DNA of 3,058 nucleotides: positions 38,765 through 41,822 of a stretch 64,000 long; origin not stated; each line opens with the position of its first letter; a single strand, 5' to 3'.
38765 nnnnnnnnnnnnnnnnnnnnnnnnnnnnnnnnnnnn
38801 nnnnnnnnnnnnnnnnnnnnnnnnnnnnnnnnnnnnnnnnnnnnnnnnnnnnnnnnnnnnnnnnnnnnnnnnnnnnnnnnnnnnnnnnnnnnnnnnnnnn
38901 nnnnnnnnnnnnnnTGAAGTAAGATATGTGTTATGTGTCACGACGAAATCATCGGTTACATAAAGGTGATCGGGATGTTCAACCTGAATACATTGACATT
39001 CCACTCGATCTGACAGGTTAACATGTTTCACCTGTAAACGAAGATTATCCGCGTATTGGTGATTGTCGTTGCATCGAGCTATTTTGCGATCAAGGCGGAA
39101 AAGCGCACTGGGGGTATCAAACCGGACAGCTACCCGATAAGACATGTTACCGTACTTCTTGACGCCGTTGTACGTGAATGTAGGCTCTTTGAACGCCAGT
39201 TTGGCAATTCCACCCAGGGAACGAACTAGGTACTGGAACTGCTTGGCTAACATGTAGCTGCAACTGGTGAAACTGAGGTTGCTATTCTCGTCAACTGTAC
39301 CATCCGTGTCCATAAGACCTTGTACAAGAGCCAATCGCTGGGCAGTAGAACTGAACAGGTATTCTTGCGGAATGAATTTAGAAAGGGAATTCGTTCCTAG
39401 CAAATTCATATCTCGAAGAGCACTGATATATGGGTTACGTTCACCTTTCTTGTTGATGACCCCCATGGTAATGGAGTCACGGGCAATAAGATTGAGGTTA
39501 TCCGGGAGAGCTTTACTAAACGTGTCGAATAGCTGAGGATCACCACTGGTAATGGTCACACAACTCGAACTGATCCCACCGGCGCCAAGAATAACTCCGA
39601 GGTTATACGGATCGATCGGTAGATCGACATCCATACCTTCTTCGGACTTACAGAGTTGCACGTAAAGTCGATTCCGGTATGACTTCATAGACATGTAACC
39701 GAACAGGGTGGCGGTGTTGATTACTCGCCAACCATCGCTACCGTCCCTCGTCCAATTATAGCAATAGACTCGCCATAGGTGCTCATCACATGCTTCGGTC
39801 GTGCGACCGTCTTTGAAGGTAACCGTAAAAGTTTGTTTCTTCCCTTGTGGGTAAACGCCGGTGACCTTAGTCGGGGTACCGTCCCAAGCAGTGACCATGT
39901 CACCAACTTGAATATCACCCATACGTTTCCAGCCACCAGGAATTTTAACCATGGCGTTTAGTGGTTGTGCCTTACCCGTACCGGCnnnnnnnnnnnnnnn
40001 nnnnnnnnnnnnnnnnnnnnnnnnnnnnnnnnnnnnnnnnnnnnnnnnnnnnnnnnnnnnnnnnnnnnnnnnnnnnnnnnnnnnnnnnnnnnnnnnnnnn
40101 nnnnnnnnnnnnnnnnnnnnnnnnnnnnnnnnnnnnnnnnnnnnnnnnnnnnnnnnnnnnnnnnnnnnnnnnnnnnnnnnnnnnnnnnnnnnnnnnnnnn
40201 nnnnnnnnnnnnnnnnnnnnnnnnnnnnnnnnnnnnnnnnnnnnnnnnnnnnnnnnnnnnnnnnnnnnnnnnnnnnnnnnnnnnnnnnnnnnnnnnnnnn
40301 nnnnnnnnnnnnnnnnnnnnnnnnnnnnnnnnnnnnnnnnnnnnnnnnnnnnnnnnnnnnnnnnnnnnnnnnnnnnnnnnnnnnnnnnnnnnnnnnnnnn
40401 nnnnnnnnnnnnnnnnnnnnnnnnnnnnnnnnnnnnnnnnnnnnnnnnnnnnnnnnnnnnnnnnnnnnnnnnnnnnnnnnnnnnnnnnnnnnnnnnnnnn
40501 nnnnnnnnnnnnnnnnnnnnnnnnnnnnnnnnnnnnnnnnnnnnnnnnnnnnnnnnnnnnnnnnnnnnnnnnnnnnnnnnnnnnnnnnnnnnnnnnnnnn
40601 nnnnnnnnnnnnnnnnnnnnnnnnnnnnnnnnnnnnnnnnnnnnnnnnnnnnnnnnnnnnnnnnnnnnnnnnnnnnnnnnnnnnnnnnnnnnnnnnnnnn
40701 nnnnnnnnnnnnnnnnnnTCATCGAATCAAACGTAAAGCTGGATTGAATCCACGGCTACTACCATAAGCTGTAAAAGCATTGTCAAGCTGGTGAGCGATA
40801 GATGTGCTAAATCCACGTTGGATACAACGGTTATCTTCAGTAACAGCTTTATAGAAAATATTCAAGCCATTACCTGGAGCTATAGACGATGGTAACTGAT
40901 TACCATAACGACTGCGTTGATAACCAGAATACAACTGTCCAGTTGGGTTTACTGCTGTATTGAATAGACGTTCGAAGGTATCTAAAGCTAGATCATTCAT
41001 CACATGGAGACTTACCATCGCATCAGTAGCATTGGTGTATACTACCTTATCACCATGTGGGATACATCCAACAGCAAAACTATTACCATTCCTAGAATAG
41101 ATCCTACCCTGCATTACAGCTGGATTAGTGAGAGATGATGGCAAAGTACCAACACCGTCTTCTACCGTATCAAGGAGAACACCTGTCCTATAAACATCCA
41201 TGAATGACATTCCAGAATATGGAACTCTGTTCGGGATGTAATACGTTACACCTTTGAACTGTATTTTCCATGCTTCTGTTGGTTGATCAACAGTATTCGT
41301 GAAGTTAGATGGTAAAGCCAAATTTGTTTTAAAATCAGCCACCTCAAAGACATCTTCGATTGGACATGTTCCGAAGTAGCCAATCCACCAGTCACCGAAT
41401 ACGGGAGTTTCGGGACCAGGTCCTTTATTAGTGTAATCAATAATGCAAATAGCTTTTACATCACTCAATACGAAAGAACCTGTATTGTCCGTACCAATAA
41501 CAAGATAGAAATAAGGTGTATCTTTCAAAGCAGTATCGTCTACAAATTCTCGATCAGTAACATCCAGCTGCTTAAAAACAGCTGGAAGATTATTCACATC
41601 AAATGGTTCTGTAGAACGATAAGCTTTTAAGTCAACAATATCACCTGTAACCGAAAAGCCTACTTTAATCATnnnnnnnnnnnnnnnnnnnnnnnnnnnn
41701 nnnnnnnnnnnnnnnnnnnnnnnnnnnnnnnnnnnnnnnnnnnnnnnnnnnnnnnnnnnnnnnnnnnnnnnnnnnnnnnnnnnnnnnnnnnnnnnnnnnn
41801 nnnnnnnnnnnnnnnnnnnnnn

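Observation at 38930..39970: Ala1 / Thr+1 intein with a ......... endonuclease splitting the Walker-A lysine from threonine (GTGK|T) of an SNF2 helicase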

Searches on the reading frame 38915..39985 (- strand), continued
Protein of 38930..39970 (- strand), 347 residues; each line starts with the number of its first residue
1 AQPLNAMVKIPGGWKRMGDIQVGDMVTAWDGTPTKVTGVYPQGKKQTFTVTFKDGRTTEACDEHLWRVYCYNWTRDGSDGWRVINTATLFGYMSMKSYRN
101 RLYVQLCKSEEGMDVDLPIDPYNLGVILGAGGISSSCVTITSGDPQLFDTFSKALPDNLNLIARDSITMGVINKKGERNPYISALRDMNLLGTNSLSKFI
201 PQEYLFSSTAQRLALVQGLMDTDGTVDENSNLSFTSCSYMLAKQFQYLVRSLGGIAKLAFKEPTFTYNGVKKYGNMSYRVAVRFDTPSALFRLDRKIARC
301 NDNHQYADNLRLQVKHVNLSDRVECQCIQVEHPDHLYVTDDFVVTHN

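Call 49: get_annotated_region(hit=H12, flank=2500)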
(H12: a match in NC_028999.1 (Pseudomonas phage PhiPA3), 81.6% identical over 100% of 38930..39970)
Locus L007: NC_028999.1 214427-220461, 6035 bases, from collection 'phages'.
description: Pseudomonas phage PhiPA3, complete genome.
organism: Pseudomonas phage PhiPA3 (NCBI taxid 998086)
taxonomy: Viruses; Duplodnaviria; Heunggongvirae; Uroviricota; Caudoviricetes; Miltoncavirus; Miltoncavirus PhiPA3
host: Pseudomonas aeruginosa strain PAO1; source: -; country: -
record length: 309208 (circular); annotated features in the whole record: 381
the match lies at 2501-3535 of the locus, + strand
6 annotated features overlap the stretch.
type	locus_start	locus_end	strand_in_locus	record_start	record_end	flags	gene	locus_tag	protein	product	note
CDS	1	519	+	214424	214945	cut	230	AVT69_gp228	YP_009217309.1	hypothetical protein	similar to gp198 in Pseudomonas phage phiKZ, gp295 Pseudomonas phage 201phi2-1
CDS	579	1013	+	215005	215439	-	231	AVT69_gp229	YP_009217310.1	Rnase H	similar to gp296 in Pseudomonas phage 201phi2-1, gp199 Pseudomonas phage phiKZ, PSPTOT1_4214 Pseudomonas syringae pv. ...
CDS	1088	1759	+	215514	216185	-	232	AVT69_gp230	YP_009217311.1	hypothetical protein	similar to gp297 in Pseudomonas phage 201phi2-1, gp200 Pseudomonas phage phiKZ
CDS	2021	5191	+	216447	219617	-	233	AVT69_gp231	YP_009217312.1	DarB-like antirestriction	similar to in Pseudomonas phage 201phi2-1, gp203 Pseudomonas phage phiKZ, gp166 Pseudomonas phage phiEL, ...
CDS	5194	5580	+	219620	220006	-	234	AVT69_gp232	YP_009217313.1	hypothetical protein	-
CDS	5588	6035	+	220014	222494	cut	235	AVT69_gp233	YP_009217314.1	virion structural protein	similar to gp298 in Pseudomonas phage 201phi2-1, gp201 Pseudomonas phage phiKZ, gp163 Bacillus phage 0305phi8-36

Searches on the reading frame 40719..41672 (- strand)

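Call 39: search_protein_families(library=phrogs, proteins=[window:40719-41672:-], max_evalue=0.00001)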
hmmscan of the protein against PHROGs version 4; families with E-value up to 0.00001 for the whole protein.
window:40719-41672:- (317 aa): 3 families
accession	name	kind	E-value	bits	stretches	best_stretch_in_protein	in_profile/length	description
phrog_1062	-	unknown function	3.2e-25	89.8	1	15-292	164-418/736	-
phrog_34810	-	unknown function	3.6e-11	43.5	1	15-200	16-206/653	-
phrog_3589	-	head and packaging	1.7e-10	41.4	1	80-216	156-292/512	virion structural protein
